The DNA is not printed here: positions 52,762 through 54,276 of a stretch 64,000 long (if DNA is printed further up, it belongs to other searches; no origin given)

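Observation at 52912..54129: A ColD-like GDP-sugar dehydratase carries a Cys-rich insertion and may be a new Fe-S (E1-like) enzyme acting on GDP-sugars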

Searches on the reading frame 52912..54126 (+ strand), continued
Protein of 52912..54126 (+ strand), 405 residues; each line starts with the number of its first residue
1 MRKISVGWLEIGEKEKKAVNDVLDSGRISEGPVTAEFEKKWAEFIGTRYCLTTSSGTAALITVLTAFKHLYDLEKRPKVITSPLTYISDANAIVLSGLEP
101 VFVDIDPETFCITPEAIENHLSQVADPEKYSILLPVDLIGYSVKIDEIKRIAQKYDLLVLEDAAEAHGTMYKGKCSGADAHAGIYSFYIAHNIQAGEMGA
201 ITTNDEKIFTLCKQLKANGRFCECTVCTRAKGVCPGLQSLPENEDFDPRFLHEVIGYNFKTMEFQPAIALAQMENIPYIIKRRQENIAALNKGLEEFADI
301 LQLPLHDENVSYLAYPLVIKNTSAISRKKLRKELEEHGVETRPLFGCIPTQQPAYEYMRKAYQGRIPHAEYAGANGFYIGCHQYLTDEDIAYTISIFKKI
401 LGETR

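Call 6: find_homologous_proteins(query=window:52912-54126:+, max_evalue=1e-30)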
Query window:52912-54126:+ (405 aa): 3737 proteins with E <= 1e-30 among 8000 candidates; the best 120 are listed.
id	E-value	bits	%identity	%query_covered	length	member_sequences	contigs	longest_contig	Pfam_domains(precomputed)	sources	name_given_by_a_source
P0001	4.5e-274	926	100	100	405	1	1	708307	PF01041.24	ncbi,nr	ncbi:MAG: DegT/DnrJ/EryC1/StrS family aminotransferase [PVC group bacterium]|nr:DegT/DnrJ/EryC1/StrS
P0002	3.3e-195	667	70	99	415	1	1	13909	PF00155.28,PF01041.24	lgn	-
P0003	8.1e-193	659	70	99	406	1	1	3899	PF01041.24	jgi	-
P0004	2.7e-192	657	70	99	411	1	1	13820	PF01041.24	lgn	-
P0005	1.9e-191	654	69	99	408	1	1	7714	PF01041.24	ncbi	-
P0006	3.2e-189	647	68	100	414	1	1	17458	PF00155.28,PF01041.24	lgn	-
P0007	9.1e-189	645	68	98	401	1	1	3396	PF01041.24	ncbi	-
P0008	1.9e-186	638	69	99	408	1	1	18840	PF01041.24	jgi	-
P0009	3.0e-186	637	67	99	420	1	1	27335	PF00155.28,PF01041.24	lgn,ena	-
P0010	4.2e-186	637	70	97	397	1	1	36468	PF01041.24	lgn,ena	-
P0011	1.0e-185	635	67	100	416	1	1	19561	PF00155.28,PF01041.24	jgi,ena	-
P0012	3.2e-185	634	67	100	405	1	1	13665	PF00155.28,PF01041.24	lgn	-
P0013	1.2e-184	632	69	99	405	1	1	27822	PF01041.24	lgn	-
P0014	4.2e-184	630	67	99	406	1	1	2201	PF01041.24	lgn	-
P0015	5.5e-184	630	67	99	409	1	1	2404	PF00155.28,PF01041.24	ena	-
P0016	1.7e-181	622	68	99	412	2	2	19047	PF01041.24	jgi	-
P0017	3.9e-181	620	67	99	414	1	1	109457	PF00266.26,PF01041.24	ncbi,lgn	-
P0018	6.8e-181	620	66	99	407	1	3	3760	PF01041.24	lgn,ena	-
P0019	8.8e-181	619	66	99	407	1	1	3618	PF01041.24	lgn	-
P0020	1.1e-179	616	65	99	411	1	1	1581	PF01041.24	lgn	-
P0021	2.5e-178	611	65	99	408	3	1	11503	PF00155.28,PF01041.24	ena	-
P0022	3.0e-178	611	65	99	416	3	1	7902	PF01041.24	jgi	-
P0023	2.0e-177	608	67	99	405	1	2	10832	PF00155.28,PF01041.24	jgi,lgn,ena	-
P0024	6.4e-177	606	66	99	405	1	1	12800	PF00155.28,PF01041.24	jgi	jgi:CDP-6-deoxy-D-xylo-4-hexulose-3-dehydrase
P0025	3.2e-176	604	66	99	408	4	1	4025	PF01041.24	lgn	-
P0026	1.3e-175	602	65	99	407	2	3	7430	PF01041.24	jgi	-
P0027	3.4e-175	601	65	99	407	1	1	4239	PF01041.24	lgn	-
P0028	3.8e-175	601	65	99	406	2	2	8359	PF01041.24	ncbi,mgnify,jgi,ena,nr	ncbi:MAG TPA: DegT/DnrJ/EryC1/StrS family aminotransferase [Candidatus Omnitrophota bacterium]|mgnif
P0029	2.8e-174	598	65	99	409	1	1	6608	PF01041.24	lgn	-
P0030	3.0e-174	598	65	99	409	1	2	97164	PF00155.28,PF01041.24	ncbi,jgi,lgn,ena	-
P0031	1.3e-172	592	63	98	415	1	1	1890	PF00155.28,PF01041.24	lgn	-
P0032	4.2e-172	591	62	100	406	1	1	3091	PF00155.28,PF01041.24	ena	-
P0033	1.1e-171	589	63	99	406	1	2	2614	PF00155.28,PF01041.24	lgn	-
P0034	1.2e-171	589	64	99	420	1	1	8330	PF01041.24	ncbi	ncbi:MAG: DegT/DnrJ/EryC1/StrS family aminotransferase [Candidatus Omnitrophota bacterium]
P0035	1.3e-171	589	63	99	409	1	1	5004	PF01041.24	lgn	-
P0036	2.3e-171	588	64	99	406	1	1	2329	PF01041.24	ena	-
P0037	4.1e-171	587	62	99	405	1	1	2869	PF01041.24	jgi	jgi:dTDP-4-amino-4,6-dideoxygalactose transaminase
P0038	5.7e-171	587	68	92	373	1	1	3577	PF01041.24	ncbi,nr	ncbi:MAG: DegT/DnrJ/EryC1/StrS family aminotransferase, partial [Candidatus Omnitrophica bacterium]|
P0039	6.6e-171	587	63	99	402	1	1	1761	PF00155.28,PF01041.24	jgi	-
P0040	8.5e-171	586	65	99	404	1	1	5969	PF01041.24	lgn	-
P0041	8.9e-171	586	61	100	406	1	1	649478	PF00155.28,PF01041.24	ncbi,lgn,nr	ncbi:MAG: DegT/DnrJ/EryC1/StrS family aminotransferase [Candidatus Omnitrophica bacterium]|nr:DegT/D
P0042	1.1e-170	586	64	100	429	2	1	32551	PF01041.24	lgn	-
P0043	1.2e-170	586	64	99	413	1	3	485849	PF00155.28,PF01041.24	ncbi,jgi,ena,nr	ncbi:MAG: DegT/DnrJ/EryC1/StrS family aminotransferase [Candidatus Omnitrophica bacterium]|nr:DegT/D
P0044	1.4e-170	586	63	99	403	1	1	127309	PF01041.24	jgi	jgi:CDP-6-deoxy-D-xylo-4-hexulose-3-dehydrase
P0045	3.1e-170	584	63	99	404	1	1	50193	PF00266.26,PF01041.24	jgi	jgi:dTDP-4-amino-4,6-dideoxygalactose transaminase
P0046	5.3e-170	584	62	99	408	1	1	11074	PF01041.24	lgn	-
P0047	6.6e-170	583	62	99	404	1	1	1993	PF01041.24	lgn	-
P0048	9.3e-170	583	63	99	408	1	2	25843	PF00155.28,PF01041.24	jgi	jgi:dTDP-4-amino-4,6-dideoxygalactose transaminase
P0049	1.6e-169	582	62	99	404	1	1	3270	PF01041.24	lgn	-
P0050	2.2e-169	582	63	99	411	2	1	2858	PF00266.26,PF01041.24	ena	-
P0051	2.6e-169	581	62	99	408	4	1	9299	PF00155.28,PF01041.24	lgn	-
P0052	2.0e-168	578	62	99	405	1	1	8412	PF00155.28,PF01041.24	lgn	-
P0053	2.1e-168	578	62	100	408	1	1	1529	PF01041.24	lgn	-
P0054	2.5e-168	578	61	100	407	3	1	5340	PF00155.28,PF00266.26,PF01041.24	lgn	-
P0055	1.0e-167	576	61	100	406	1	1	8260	PF00155.28,PF00266.26,PF01041.24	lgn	-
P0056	1.1e-167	576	62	100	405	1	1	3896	PF01041.24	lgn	-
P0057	4.7e-167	574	60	100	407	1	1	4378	PF00155.28,PF01041.24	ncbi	-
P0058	4.8e-167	574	63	99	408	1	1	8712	PF01041.24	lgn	-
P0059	2.5e-166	572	64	99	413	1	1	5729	PF01041.24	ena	-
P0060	6.7e-166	570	61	99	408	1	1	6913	PF01041.24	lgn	-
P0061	7.8e-166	570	59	99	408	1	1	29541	PF01041.24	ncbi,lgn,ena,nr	ncbi:MAG TPA: DegT/DnrJ/EryC1/StrS family aminotransferase [Candidatus Scalindua sp.]|nr:DegT/DnrJ/E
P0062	1.2e-165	569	61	99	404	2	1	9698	PF01041.24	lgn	-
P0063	1.3e-165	569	62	99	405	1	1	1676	PF00155.28,PF01041.24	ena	-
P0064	2.6e-165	568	61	99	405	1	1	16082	PF01041.24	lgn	-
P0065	2.7e-165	568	59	99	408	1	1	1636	PF00155.28,PF01041.24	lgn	-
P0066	6.5e-165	567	61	99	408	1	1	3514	PF00155.28,PF01041.24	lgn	-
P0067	8.0e-165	567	61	99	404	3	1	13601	PF01041.24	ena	-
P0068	9.8e-165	566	59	100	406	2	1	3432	PF00155.28,PF00266.26,PF01041.24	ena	-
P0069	1.2e-164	566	61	99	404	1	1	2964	PF00155.28,PF01041.24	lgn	-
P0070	1.2e-164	566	60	99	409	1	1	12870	PF00155.28,PF01041.24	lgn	-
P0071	2.5e-164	565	61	100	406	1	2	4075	PF00155.28,PF01041.24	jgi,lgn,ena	-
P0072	2.9e-164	565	61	98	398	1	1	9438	PF01041.24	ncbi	-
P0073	5.0e-164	564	59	100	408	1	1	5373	PF00155.28,PF01041.24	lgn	-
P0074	5.7e-164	564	63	99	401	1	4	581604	PF01041.24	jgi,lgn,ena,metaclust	metaclust:\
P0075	7.1e-164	564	62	99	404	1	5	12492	PF01041.24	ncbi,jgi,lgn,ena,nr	ncbi:DegT/DnrJ/EryC1/StrS family aminotransferase [Patescibacteria group bacterium]|nr:DegT/DnrJ/Ery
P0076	1.5e-163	562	61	99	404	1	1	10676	PF01041.24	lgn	-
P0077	2.6e-163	562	59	100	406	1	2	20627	PF01041.24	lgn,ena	-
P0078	9.2e-163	560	61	99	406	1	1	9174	PF01041.24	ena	-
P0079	1.1e-162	560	62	99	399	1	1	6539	PF00155.28,PF01041.24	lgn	-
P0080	1.5e-162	559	60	99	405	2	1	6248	PF00155.28,PF01041.24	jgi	jgi:dTDP-4-amino-4,6-dideoxygalactose transaminase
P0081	3.0e-162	558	59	99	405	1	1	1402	PF00155.28,PF01041.24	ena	-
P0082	5.7e-162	557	60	100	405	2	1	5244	PF01041.24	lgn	-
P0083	9.4e-162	557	60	99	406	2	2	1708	PF00155.28,PF01041.24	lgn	-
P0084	1.8e-161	556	58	100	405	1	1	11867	PF01041.24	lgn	-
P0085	2.4e-161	555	58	99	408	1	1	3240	PF01041.24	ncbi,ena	-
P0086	9.5e-161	553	60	100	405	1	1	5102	PF00155.28,PF01041.24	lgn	-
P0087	1.4e-160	553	60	99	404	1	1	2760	PF00155.28,PF01041.24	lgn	-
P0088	1.6e-160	553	60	100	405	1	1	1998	PF01041.24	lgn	-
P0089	1.7e-160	552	59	99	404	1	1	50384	PF00155.28,PF01041.24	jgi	-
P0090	2.0e-160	552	67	87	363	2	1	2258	PF01041.24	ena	-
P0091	2.9e-160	552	59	99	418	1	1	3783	PF01041.24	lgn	-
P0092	2.9e-160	552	60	99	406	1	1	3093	PF01041.24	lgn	-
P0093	5.5e-160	551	57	99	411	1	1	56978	PF01041.24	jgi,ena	-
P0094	8.5e-160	550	59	99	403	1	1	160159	PF00155.28,PF01041.24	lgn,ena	-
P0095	1.3e-159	549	61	99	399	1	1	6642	PF01041.24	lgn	-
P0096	2.2e-159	549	60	99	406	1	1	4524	PF01041.24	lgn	-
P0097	5.0e-159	548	58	100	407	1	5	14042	PF00155.28,PF01041.24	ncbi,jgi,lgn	jgi:CDP-6-deoxy-D-xylo-4-hexulose-3-dehydrase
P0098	5.4e-159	547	58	100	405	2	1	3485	PF01041.24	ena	-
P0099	6.2e-159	547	61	99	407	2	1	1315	PF01041.24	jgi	-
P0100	6.4e-159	547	59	100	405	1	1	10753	PF01041.24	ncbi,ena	-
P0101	6.7e-159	547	58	99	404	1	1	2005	PF00155.28,PF01041.24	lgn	-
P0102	8.5e-159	547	60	99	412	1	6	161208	PF00155.28,PF01041.24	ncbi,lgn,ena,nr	ncbi:DegT/DnrJ/EryC1/StrS aminotransferase family protein [bacterium]|nr:DegT/DnrJ/EryC1/StrS aminot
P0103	1.2e-158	546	58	100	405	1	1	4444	PF01041.24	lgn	-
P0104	1.4e-158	546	58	99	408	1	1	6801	PF01041.24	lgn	-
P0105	2.9e-158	545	59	99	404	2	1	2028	PF00155.28,PF01041.24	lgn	-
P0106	3.0e-158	545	60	99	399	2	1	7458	PF00155.28,PF01041.24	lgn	-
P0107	3.8e-158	545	59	100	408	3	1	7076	PF00155.28,PF00266.26,PF01041.24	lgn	-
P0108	4.0e-158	545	56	100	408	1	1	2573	PF01041.24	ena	-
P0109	5.8e-158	544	60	99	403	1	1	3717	PF01041.24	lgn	-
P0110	8.7e-158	543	59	100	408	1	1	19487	PF01041.24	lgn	-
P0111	9.2e-158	543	68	87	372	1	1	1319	PF01041.24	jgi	-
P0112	9.2e-158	543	58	99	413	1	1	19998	PF00155.28,PF01041.24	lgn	-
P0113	9.4e-158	543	59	99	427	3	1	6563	PF00155.28,PF01041.24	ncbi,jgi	-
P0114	1.3e-157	543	57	99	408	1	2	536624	PF01041.24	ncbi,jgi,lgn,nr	ncbi:MAG TPA: DegT/DnrJ/EryC1/StrS family aminotransferase [Dehalococcoidia bacterium]|nr:DegT/DnrJ/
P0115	1.9e-157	542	58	99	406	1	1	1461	PF00155.28,PF01041.24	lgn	-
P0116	2.0e-157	542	60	99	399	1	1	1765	PF00155.28,PF01041.24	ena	-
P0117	3.0e-157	542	57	99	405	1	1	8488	PF01041.24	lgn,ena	-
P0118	3.5e-157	542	59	99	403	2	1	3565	PF00155.28,PF01041.24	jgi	jgi:CDP-6-deoxy-D-xylo-4-hexulose-3-dehydrase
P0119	6.6e-157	541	58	99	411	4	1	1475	PF00155.28,PF01041.24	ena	-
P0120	7.5e-157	540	57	99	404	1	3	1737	PF00155.28,PF01041.24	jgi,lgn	-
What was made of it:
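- On DegT/DnrJ/EryC1/StrS fold-type I sugar-modifying enzymes (Pfam PF01041): PF01041 is precomputed for the protein and all homologues (call 6).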

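Call 9: find_encoding_contigs(protein=P0001, flank=10000, max_places=2)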
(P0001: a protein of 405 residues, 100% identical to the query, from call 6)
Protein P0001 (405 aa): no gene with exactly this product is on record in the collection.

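Call 10: find_encoding_contigs(protein=P0114, flank=8000, max_places=2)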
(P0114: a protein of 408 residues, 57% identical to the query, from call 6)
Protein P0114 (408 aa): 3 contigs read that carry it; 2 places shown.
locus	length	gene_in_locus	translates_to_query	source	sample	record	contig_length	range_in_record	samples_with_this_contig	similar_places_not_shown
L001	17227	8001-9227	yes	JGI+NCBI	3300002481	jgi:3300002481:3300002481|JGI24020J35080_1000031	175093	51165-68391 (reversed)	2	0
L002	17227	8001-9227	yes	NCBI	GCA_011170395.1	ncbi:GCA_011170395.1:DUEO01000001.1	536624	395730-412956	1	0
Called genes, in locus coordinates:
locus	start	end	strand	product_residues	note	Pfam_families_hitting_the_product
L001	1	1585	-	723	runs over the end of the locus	PF01966:HD, PF13328:HD_4, PF04607:RelA_SpoT, PF02824:TGS, PF19296:RelA_AH, PF28438:RelA_RIS, PF01842:ACT (weak), PF13291:ACT_4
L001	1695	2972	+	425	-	PF13393:tRNA-synt_His, PF00587:tRNA-synt_2b, PF03129:HGTP_anticodon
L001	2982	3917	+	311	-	PF13292:DXP_synthase_N, PF00456:Transketolase_N, PF00676:E1_dh (weak)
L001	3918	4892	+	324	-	PF02779:Transket_pyr, PF02780:Transketolase_C, PF22613:Transketolase_C_1 (weak)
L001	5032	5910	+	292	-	PF01145:Band_7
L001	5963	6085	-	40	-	-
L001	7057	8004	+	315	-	PF01073:3Beta_HSD, PF01370:Epimerase, PF02719:Polysacc_synt_2, PF04321:RmlD_sub_bind, PF07993:NAD_binding_4 (faint), PF16363:GDP_Man_Dehyd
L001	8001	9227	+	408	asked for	PF01041:DegT_DnrJ_EryC1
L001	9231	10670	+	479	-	PF01943:Polysacc_synt, PF03023:MurJ, PF13440:Polysacc_synt_3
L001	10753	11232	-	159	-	PF07760:DUF1616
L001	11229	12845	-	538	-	-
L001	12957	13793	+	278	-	PF07760:DUF1616, PF20176:DUF6541 (weak)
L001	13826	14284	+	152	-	-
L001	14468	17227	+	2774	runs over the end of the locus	PF18884:TSP3_bac (weak), PF02412:TSP_3 (weak), PF07705:CARDB, PF00801:PKD, PF18911:PKD_4, PF22352:K319L-like_PKD (weak), PF00963:Cohesin (weak), PF00963:Cohesin, +1 more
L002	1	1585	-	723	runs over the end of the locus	PF01966:HD, PF13328:HD_4, PF04607:RelA_SpoT, PF02824:TGS, PF19296:RelA_AH, PF28438:RelA_RIS, PF01842:ACT (weak), PF13291:ACT_4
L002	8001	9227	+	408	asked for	PF01041:DegT_DnrJ_EryC1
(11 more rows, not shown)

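Call 11: find_encoding_contigs(protein=P0061, flank=8000, max_places=2)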
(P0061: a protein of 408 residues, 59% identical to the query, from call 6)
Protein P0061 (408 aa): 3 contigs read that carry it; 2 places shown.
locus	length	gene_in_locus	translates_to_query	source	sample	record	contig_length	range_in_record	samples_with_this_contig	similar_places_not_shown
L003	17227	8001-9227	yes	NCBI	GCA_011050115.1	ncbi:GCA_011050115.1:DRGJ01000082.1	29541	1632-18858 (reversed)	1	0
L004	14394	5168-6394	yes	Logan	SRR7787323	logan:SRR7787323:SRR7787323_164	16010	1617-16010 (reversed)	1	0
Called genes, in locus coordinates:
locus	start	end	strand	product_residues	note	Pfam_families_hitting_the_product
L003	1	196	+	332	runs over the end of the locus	PF01073:3Beta_HSD, PF01370:Epimerase, PF04321:RmlD_sub_bind, PF05368:NmrA, PF13460:NAD_binding_10, PF16363:GDP_Man_Dehyd, PF07993:NAD_binding_4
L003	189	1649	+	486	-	PF02310:B12-binding, PF04055:Radical_SAM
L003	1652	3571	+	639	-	-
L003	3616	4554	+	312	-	PF01073:3Beta_HSD, PF01370:Epimerase, PF02719:Polysacc_synt_2 (faint), PF04321:RmlD_sub_bind, PF07993:NAD_binding_4 (faint), PF16363:GDP_Man_Dehyd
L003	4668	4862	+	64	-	PF03966:Trm112p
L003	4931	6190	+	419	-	PF01943:Polysacc_synt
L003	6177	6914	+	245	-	PF10111:Glyco_tranf_2_2, PF13641:Glyco_tranf_2_3, PF00535:Glycos_transf_2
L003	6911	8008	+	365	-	PF01075:Glyco_transf_9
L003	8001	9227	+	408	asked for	PF01041:DegT_DnrJ_EryC1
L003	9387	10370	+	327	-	PF00106:adh_short (weak), PF01073:3Beta_HSD, PF01370:Epimerase, PF02719:Polysacc_synt_2 (weak), PF07993:NAD_binding_4, PF16363:GDP_Man_Dehyd, PF13460:NAD_binding_10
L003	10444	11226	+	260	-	PF00483:NTP_transferase, PF12804:NTP_transf_3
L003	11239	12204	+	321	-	PF01370:Epimerase, PF02719:Polysacc_synt_2, PF04321:RmlD_sub_bind, PF01073:3Beta_HSD, PF07993:NAD_binding_4, PF16363:GDP_Man_Dehyd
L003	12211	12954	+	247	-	PF23023:Anti-Pycsar_Apyc1, PF00753:Lactamase_B, PF12706:Lactamase_B_2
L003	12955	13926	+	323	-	PF01073:3Beta_HSD, PF01370:Epimerase, PF02719:Polysacc_synt_2, PF04321:RmlD_sub_bind, PF07993:NAD_binding_4 (faint), PF16363:GDP_Man_Dehyd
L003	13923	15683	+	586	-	PF02776:TPP_enzyme_N, PF00205:TPP_enzyme_M, PF02775:TPP_enzyme_C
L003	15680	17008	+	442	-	PF00266:Aminotran_5 (weak), PF01041:DegT_DnrJ_EryC1, PF00155:Aminotran_1_2 (weak), PF01053:Cys_Met_Meta_PP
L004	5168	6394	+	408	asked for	PF01041:DegT_DnrJ_EryC1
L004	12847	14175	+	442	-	PF00266:Aminotran_5 (weak), PF01041:DegT_DnrJ_EryC1, PF00155:Aminotran_1_2 (weak), PF01053:Cys_Met_Meta_PP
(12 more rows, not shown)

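Call 15: find_related_loci(query=A1, collection=genome_contigs, flank=10000)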
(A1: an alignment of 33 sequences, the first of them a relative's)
Query A1 (405 aa) in genome_contigs; peptide patterns used: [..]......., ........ (x = any residue, [..] = any of these).
248 stretches matched a pattern; 182 encode a relative of the query (tblastn E <= 1e-3); the best 80 are kept; 80 distinct loci.
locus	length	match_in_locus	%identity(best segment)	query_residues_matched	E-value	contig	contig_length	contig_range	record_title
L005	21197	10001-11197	65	2-401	0e+0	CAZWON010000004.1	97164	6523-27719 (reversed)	MAG TPA_asm: uncultured Planctomycetia bacterium isolate binchicken_co184_256 genome assembly, contig: NODE_161_length_9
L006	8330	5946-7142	64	4-402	4e-179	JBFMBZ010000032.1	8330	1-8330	MAG: Candidatus Omnitrophota bacterium isolate MAG177 MAG177_32, whole genome shotgun sequence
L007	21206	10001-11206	64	1-401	1e-177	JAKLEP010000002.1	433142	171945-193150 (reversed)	MAG: Candidatus Omnitrophota bacterium isolate RA.bin136 RA.bin136_2, whole genome shotgun sequence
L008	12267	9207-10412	63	1-401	5e-176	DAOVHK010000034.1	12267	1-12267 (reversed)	MAG TPA_asm: Clostridia bacterium isolate CSMAG_1339 CSMAG_1339_k141_4740499_length_12267_cov_10.0000, whole genome shot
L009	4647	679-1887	62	1-401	7e-176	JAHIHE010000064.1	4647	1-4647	MAG: Patescibacteria group bacterium isolate KR11_N3.mb.38 KR11_N3.mb.38_k141_136308, whole genome shotgun sequence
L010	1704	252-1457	61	3-403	1e-180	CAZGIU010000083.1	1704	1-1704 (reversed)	MAG TPA_asm: uncultured Candidatus Saccharibacteria bacterium isolate SRP257756_co1_110 genome assembly, contig: NODE_72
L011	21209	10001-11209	57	1-401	2e-163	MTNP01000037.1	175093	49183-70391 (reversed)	MAG: Dehalococcoides sp. JdFR-54 JGI24020J35080_1000031, whole genome shotgun sequence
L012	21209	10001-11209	58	2-404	8e-162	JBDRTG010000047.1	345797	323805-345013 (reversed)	MAG: bacterium isolate MEGAHIT-group-3.50 k141_77758, whole genome shotgun sequence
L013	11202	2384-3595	56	1-402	6e-161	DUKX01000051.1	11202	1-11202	MAG TPA_asm: Methanofastidiosum sp. isolate UBA9950 contig_47874, whole genome shotgun sequence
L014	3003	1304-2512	57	1-401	1e-169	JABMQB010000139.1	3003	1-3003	MAG: Mariniphaga sp. isolate bin.676 k141_1057930, whole genome shotgun sequence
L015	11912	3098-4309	56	1-402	6e-161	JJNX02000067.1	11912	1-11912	Peptococcaceae bacterium SCADC1_2_3 contig_67, whole genome shotgun sequence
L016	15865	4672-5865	58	1-401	3e-160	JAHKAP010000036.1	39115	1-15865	MAG: Candidatus Omnitrophota bacterium isolate Undefined_mixed_planktonic.mb.47 Undefined_mixed_pl.mb.47_k141_545959, wh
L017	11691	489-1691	56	2-402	4e-160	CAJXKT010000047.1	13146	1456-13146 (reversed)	TPA_asm: uncultured bacterium isolate SRR1509794_bin.7_MetaBAT_v2.12.1_MAG genome assembly, contig: NODE_113_length_1314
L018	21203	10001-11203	56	2-402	2e-159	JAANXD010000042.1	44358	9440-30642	MAG: Candidatus Scalindua arabica isolate SuakinDeep_MAG55_1 MAG551_42, whole genome shotgun sequence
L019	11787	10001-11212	57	1-402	2e-159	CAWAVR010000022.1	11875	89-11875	MAG: uncultured Methanobacteriaceae archaeon isolate MFD01112.bin.1.15 genome assembly, contig: contig_32460, whole geno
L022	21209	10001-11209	56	1-401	6e-159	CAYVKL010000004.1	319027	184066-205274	MAG TPA_asm: uncultured Methanobacterium sp. isolate SRP302447_co4_100 genome assembly, contig: NODE_101_length_319027_c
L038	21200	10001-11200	56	1-401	9e-155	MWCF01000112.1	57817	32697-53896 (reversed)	MAG: Elusimicrobia bacterium ADurb.Bin231 BWY26_contig000112, whole genome shotgun sequence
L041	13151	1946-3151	56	1-405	1e-154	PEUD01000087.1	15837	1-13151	MAG: Candidatus Omnitrophica bacterium CG02_land_8_20_14_3_00__42_8 CG02_land_8_20_14_3.00_150_scaffold_1561_c, whole ge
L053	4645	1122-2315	56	3-403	3e-155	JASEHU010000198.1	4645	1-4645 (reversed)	MAG: bacterium isolate Yes70-31 NODE_198_length_4645_cov_10.857516, whole genome shotgun sequence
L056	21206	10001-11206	53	1-401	1e-151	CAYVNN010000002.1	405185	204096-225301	MAG TPA_asm: uncultured Methanosarcinales archaeon isolate SRP077602_co2_11 genome assembly, contig: NODE_5_length_40518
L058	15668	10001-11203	57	1-402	2e-151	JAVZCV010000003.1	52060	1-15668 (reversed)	MAG: Candidatus Micrarchaeia archaeon isolate DRTY-6_201705_bins_86 DRTY-6_201705_bins_86_scaffold_3, whole genome shotg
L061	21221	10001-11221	56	1-405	9e-151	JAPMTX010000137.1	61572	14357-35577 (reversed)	MAG: Candidatus Methanoperedens sp. isolate LC 1 LC_0.1_scaffold_94, whole genome shotgun sequence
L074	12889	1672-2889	53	2-404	2e-147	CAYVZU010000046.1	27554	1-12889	MAG TPA_asm: uncultured Fibrobacterota bacterium isolate SRP062349_co5_336 genome assembly, contig: NODE_470_length_2755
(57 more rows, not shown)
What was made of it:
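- The 80 listed host genomes are almost all from anaerobic lineages: Omnitrophota, Scalindua/Brocadiales, Dehalococcoidia, Clostridia, Elusimicrobia, methanogens, Methanoperedens, Bathyarchaeia and DPANN (call 15). The anaerobe-biased distribution is what an oxygen-labile cofactor would predict (call 15).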

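Call 22: predict_structure(alignment_id=A1)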
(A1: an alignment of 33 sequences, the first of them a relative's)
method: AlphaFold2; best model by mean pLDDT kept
length: 405 residues; sequences in the alignment: 33
mean_pLDDT: 87.1   pTM: 0.87
mean pLDDT of the five models: 87.1, 86.6, 86.4, 84.7, 79.0
residues with pLDDT >= 90: 236; 70-90: 116; 50-70: 49; < 50: 4
segments of 3 or more residues with pLDDT < 50: 192-194
pLDDT, mean of each block of 10 residues (from residue 1): 75 87 83 93 97 91 93 95 82 91 93 96 95 94 97 98 93 95 85 67 96 76 60 67 65 60 88 89 95 97 95 93 94 95 74 77 89 90 89 97 85
secondary structure, 60 per line:
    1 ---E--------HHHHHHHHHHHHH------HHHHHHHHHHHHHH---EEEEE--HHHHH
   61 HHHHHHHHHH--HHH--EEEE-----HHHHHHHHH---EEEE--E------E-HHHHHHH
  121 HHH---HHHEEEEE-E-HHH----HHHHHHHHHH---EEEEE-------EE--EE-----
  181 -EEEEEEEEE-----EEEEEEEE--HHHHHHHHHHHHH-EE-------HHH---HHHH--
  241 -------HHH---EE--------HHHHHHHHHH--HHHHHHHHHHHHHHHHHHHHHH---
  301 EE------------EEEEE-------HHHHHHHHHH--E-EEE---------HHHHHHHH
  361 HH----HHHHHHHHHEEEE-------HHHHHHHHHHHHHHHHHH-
elements in order: H13-25 H32-45 E49-53 H56-70 E78-81 H87-95 E99-102 H114-123 E130-134 H145-154 E158-162 E182-190 E196-203 H206-218 H235-238 H264-273 H276-297 E315-319 H327-336 E341-343 H353-362 H367-375 E376-379 H387-404
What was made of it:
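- The AF2 loop is only pLDDT 60-67 and no coordinates were available, so the geometry is untested (call 22).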
